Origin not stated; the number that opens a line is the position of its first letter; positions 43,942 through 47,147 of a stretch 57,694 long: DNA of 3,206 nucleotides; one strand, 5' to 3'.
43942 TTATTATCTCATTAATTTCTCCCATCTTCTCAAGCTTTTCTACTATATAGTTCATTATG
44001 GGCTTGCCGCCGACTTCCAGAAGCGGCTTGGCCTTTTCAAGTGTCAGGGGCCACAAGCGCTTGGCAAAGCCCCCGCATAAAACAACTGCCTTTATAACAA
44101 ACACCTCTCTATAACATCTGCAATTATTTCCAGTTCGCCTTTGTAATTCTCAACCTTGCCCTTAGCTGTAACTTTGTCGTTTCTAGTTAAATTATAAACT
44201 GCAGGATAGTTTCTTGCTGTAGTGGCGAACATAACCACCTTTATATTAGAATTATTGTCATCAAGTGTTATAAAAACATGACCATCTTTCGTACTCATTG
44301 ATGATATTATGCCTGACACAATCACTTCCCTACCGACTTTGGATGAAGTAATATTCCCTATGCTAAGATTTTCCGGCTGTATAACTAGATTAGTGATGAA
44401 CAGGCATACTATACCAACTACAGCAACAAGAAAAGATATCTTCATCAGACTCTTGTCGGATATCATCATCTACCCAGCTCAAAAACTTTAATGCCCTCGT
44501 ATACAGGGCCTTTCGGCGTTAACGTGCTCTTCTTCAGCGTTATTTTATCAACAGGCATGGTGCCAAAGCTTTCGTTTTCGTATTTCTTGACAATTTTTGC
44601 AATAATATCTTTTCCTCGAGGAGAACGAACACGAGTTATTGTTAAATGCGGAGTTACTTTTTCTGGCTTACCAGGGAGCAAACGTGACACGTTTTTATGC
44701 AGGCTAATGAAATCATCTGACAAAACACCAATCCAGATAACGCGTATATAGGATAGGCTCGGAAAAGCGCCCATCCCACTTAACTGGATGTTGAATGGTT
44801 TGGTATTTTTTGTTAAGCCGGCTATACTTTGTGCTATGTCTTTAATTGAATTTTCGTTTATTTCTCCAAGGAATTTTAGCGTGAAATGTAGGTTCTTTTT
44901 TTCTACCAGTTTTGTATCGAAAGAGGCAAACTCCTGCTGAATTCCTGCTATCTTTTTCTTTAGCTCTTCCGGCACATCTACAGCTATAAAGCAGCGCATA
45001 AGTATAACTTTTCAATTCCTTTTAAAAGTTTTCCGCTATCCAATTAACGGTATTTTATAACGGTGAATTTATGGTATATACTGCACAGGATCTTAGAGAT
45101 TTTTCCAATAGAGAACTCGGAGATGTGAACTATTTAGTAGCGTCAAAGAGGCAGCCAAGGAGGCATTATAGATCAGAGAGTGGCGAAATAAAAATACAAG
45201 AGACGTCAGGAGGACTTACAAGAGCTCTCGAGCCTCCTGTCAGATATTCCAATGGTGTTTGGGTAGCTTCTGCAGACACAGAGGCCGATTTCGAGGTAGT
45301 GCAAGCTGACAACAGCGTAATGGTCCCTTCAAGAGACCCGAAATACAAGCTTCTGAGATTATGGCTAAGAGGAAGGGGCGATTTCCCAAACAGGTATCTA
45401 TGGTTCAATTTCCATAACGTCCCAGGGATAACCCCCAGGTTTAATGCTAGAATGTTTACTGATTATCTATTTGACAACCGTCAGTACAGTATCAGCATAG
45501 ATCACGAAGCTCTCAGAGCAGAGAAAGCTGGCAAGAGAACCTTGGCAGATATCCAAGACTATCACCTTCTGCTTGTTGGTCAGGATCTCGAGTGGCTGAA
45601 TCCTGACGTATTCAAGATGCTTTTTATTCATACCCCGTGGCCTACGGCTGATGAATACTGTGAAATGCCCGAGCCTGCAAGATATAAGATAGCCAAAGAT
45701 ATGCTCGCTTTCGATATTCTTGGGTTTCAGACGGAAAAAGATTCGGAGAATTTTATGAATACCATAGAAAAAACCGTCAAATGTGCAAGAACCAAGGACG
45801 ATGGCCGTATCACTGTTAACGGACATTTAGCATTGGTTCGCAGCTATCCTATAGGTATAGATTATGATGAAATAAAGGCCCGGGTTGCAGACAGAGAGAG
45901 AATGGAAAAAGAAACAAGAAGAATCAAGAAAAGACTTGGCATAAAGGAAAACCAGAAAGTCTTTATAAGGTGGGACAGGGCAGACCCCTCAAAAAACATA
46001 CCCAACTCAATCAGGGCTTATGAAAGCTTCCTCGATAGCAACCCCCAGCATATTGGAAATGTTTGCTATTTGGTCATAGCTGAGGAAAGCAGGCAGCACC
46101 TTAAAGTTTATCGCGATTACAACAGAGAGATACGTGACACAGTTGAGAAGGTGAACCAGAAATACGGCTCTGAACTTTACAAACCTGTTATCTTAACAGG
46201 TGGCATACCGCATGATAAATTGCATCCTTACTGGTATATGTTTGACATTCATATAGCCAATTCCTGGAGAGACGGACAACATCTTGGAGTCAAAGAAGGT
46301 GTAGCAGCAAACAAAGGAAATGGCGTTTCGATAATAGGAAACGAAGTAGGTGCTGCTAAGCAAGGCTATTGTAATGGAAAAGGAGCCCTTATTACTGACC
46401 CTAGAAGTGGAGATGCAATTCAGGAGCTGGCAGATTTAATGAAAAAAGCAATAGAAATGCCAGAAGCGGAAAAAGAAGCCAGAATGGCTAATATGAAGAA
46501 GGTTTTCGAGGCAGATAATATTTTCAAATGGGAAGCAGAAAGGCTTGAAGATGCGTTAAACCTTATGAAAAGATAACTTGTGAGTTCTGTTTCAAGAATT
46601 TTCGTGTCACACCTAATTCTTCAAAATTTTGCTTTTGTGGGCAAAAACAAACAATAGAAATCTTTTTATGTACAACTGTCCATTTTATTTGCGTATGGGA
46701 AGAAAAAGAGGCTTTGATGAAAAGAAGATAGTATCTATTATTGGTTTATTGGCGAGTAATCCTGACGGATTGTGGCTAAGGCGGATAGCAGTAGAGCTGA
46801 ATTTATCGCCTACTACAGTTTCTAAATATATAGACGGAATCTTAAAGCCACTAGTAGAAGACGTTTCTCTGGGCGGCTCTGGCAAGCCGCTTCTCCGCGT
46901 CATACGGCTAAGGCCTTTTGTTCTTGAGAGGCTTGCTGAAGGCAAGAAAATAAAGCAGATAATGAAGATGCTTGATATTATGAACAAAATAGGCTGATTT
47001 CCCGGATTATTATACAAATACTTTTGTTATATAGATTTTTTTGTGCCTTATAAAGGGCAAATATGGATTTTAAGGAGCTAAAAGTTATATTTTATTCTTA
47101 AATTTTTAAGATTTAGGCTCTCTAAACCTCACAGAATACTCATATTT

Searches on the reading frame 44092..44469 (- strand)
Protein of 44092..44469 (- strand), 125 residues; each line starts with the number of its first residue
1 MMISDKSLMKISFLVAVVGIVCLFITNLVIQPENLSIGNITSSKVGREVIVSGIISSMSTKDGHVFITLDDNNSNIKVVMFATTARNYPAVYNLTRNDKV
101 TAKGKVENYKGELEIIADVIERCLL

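Call 10: search_protein_families(library=pfam, proteins=[window:44092-44469:-], max_evalue=0.001)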
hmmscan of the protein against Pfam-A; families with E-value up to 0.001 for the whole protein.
window:44092-44469:- (125 aa): 3 families
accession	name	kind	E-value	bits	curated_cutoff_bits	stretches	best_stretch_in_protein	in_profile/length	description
PF01336.31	tRNA_anti-codon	-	7.6e-13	48.7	27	1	49-121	1-73/75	OB-fold nucleic acid binding domain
PF13742.12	tRNA_anti_2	-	6.1e-12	46.1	27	1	36-118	9-92/95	OB-fold nucleic acid binding domain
PF12869.13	tRNA_anti-like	-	4.6e-05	23.4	23.5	1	46-110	70-136/146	tRNA_anti-like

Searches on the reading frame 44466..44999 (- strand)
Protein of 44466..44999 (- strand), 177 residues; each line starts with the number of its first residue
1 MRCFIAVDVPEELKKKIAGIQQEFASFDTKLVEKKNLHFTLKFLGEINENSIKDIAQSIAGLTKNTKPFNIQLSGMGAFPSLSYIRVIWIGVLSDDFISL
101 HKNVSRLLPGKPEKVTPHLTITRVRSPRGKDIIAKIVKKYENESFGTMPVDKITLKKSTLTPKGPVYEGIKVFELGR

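Call 7: search_protein_families(library=pfam, proteins=[window:44466-44999:-], max_evalue=0.01)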
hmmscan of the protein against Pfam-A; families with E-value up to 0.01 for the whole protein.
window:44466-44999:- (177 aa): 3 families
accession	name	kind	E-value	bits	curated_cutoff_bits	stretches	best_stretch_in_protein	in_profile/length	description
PF02834.22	LigT_PEase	-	3e-28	98.3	23.3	2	7-89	1-87/87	LigT like Phosphoesterase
PF13563.12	2_5_RNA_ligase2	-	6.7e-16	59.1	27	1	10-155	2-145/152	2'-5' RNA ligase superfamily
PF10469.15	AKAP7_NLS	-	4.3e-11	43.5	24.4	1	12-171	20-204/208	AKAP7 2'5' RNA ligase-like domain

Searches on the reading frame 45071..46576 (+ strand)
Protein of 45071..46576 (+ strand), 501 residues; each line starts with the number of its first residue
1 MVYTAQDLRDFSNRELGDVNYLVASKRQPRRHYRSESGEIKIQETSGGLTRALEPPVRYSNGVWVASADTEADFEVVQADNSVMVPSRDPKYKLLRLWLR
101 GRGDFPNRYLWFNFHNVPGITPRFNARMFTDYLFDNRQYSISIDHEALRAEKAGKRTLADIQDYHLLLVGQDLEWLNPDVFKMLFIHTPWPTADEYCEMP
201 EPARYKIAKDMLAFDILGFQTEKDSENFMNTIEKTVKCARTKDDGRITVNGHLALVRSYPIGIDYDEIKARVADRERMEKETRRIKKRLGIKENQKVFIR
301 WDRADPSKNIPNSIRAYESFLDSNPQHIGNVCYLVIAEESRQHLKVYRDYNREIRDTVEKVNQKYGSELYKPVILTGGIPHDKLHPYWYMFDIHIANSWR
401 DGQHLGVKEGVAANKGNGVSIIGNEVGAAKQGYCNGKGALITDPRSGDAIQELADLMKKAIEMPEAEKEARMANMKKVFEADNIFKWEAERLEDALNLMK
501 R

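Call 7: search_protein_families(library=pfam, proteins=[window:45071-46576:+], max_evalue=0.01)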
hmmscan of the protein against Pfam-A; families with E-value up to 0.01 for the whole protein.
window:45071-46576:+ (501 aa): 2 families
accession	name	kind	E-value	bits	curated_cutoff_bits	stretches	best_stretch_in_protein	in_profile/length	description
PF00982.27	Glyco_transf_20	-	2.5e-67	228.1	32.5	1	23-494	5-470/473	Glycosyltransferase family 20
PF00534.26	Glycos_transf_1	-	0.0003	20.8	26.4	1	283-473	3-166/172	Glycosyl transferases group 1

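Call 8: search_protein_families(library=ncbifam, proteins=[window:45071-46576:+], max_evalue=0.01)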
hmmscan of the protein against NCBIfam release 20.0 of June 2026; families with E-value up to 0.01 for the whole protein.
window:45071-46576:+ (501 aa): 8 families
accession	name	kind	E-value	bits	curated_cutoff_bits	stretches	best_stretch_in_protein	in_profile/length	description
NF011071.0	PRK14501.1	equivalog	8.2e-69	232.6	634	1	22-494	5-460/729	bifunctional alpha,alpha-trehalose-phosphate synthase (UDP-forming)/trehalose-phosphatase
TIGR02400.1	trehalose_OtsA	equivalog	7.7e-68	229.3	564.85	1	22-493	3-452/456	alpha,alpha-trehalose-phosphate synthase (UDP-forming)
NF007513.0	PRK10117.1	equivalog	1.3e-42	146.3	759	1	160-498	128-454/474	alpha,alpha-trehalose-phosphate synthase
TIGR02398.1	gluc_glyc_Psyn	equivalog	5.7e-37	127.5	569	1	150-494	127-479/487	glucosylglycerol-phosphate synthase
NF012028.0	PRK15484.1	subfamily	5.5e-06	25.7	618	1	276-480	173-360/380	lipopolysaccharide N-acetylglucosaminyltransferase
TIGR04047.1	MSMEG_0565_glyc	hypoth_equivalog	8.3e-05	21.8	259.85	1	279-471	178-349/373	MSMEG_0565 family glycosyltransferase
NF047684.1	TeichurnBiosyTuaC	equivalog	0.0004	19.4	550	1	366-483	265-377/391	teichuronic acid biosynthesis protein TuaC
TIGR04157.1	glyco_rSAM_CFB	subfamily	0.006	15.6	400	0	274-340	204-267/406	TIGR04157 family glycosyltransferase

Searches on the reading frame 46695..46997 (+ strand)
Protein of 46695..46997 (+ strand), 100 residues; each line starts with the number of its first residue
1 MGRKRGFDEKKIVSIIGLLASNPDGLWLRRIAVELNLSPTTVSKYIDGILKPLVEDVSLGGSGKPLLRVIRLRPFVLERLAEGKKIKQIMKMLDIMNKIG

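Call 7: search_protein_families(library=pfam, proteins=[window:46695-46997:+], max_evalue=0.01)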
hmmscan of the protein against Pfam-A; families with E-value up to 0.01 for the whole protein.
window:46695-46997:+ (100 aa): 7 families
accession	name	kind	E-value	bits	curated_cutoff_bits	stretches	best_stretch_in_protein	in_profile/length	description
PF00196.25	GerE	-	1.9e-06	27.8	23.5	1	28-51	20-43/57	Bacterial regulatory proteins, luxR family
PF13384.12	HTH_23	-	7.2e-05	22.9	24.6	0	69-95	5-29/50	Homeodomain-like domain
PF02796.21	HTH_7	-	0.00049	20.6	23.8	0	2-45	1-41/45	Helix-turn-helix domain of resolvase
PF13551.12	HTH_29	-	0.00065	20.2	28.1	0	24-46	10-33/64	Winged helix-turn helix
PF09339.16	HTH_IclR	-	0.0023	18.1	22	1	11-46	4-39/52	IclR helix-turn-helix domain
PF08279.18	HTH_11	-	0.0053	17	25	0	15-49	5-39/55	HTH domain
PF13412.12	HTH_24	-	0.0056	16.7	21.9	0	15-46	8-38/48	Winged helix-turn-helix DNA-binding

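Call 8: search_protein_families(library=ncbifam, proteins=[window:46695-46997:+], max_evalue=0.01)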
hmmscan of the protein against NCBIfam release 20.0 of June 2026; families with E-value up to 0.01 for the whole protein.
window:46695-46997:+ (100 aa): 1 family
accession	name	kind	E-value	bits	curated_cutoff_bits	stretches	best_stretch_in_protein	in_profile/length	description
TIGR01884.1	cas_HTH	subfamily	0.0013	18.2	60.2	0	13-49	145-180/202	CRISPR-associated CARF protein Csa3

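Call 77: search_protein_families(library=padloc, proteins=[window:46695-46997:+], max_evalue=0.01)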
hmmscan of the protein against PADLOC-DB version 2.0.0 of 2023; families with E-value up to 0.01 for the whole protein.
window:46695-46997:+ (100 aa): 0 families

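Call 78: search_protein_families(library=phrogs, proteins=[window:46695-46997:+], max_evalue=0.01)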
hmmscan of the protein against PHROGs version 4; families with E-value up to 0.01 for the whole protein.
window:46695-46997:+ (100 aa): 0 families

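Call 95: find_homologous_proteins(query=window:46695-46997:+, max_evalue=0.001)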
Query window:46695-46997:+ (100 aa): 49 proteins with E <= 0.001 among 55 candidates.
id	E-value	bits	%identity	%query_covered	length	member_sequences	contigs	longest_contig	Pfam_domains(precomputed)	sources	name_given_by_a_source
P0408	6.6e-56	204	100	100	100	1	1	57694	PF00196.26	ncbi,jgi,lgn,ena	-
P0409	2.2e-48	180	86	100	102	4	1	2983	-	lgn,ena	-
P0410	4.9e-48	179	86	100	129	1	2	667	-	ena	-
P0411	2.6e-42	161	76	100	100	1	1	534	-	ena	-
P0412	2.9e-42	160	77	100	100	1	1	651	PF02796.22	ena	-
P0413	8.0e-42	159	75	100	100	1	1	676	PF02796.22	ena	-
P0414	1.3e-40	155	72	100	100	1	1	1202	PF13412.13,PF13384.13,PF13551.13,PF02796.22,PF09339.17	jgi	-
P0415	1.4e-40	155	75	100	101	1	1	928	-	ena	-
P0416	3.3e-39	151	71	98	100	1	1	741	-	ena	-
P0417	1.2e-38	149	71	99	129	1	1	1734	-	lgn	-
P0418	3.1e-38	148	71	98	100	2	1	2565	-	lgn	-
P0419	1.0e-37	146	70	98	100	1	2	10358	-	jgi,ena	-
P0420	1.1e-37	146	68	99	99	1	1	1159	-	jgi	jgi:hypothetical protein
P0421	1.4e-37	145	68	100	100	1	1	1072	-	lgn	-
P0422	4.4e-37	144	68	98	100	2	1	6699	-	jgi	jgi:DNA-binding IclR family transcriptional regulator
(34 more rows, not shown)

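Call 102: predict_structure(alignment_id=A4)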
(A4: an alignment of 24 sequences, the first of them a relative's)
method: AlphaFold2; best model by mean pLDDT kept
length: 100 residues; sequences in the alignment: 24
mean_pLDDT: 86.8   pTM: 0.76
mean pLDDT of the five models: 86.8, 84.3, 83.0, 82.1, 81.5
residues with pLDDT >= 90: 61; 70-90: 26; 50-70: 12; < 50: 1
segments of 3 or more residues with pLDDT < 50: none
pLDDT, mean of each block of 10 residues (from residue 1): 70 95 94 96 93 86 74 93 88 79
secondary structure, 60 per line:
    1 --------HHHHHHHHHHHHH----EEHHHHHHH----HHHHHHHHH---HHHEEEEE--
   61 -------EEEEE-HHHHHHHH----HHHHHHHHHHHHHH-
elements in order: H9-21 H28-34 H39-47 E54-58 E68-72 H74-81 H86-99

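Call 105: fold_search(model_id=the predicted structure, library=pdb)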
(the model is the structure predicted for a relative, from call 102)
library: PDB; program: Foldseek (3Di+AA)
matches with E <= 10: 1262; with E <= 0.001: 0
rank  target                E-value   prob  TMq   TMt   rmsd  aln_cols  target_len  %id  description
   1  5yhz                  2.5e-03  1.00  0.54  0.39  12.0       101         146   17  Structure of Lactococcus lactis ZitR, E41A mutant (released 2017-12-06)
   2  2xrn_B                2.7e-03  1.00  0.55  0.25   7.4        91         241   26  Crystal structure of TtgV (released 2010-12-01)
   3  2xrn_A                2.8e-03  1.00  0.53  0.24   7.4        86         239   28  Crystal structure of TtgV (released 2010-12-01)
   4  1sfx_B                3.4e-03  1.00  0.54  0.52   5.8        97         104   21  X-ray crystal structure of putative HTH transcription regulator from Archaeoglobus fulgidus (released 2004-08-03)
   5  6fi9_A                3.9e-03  0.99  0.49  0.36  15.1       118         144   13  Crystal Structure of a zinc-responsive MarR family member, Lactococcus lactis ZitR (released 2019-02-20)
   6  3e6m_D                4.2e-03  1.00  0.53  0.37  13.5       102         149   13  The crystal structure of a MarR family transcriptional regulator from Silicibacter pomeroyi DSS. (released 2008-09-02)
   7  6cmv_C                4.7e-03  1.00  0.53  0.49   6.7        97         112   20  Crystal structure of Archaeal Biofilm Regulator (AbfR2) from Sulfolobus acidocaldarius (released 2018-11-14)
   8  6jbx_B                5.0e-03  1.00  0.51  0.37  13.5       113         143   14  Crystal structure of Streptococcus pneumoniae FabT in complex with DNA (released 2019-07-24)
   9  4fht_A                5.4e-03  1.00  0.55  0.40  12.8       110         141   14  Crystal Structure of the PcaV transcriptional regulator from Streptomyces coelicolor in complex with its natural ligan (released 2013-04-24)
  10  5yhy                  5.4e-03  0.99  0.48  0.34  12.4       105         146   15  Structure of Lactococcus lactis ZitR, C30S mutant (released 2017-12-06)
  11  5ffx_D                7.4e-03  1.00  0.52  0.39  13.8       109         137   16  S. aureus MepR G34K Mutant (released 2016-12-21)
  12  5yhx_N                7.4e-03  1.00  0.53  0.38  15.3       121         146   15  Structure of Lactococcus lactis ZitR, wild type (released 2017-12-06)
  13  4fht_B                7.4e-03  0.99  0.47  0.34  12.5       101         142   13  Crystal Structure of the PcaV transcriptional regulator from Streptomyces coelicolor in complex with its natural ligan (released 2013-04-24)
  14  5jlu                  7.9e-03  1.00  0.51  0.39  10.6        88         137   16  Crystal Structure of Adhesin competence repressor (AdcR) from Streptococcus pyogenes (released 2017-05-03)
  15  7kfs                  7.9e-03  1.00  0.55  0.40  13.0       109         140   12  Crystal structure of the MarR family transcriptional regulator from Variovorax paradoxus bound to Benzoic Acid (released 2021-11-10)
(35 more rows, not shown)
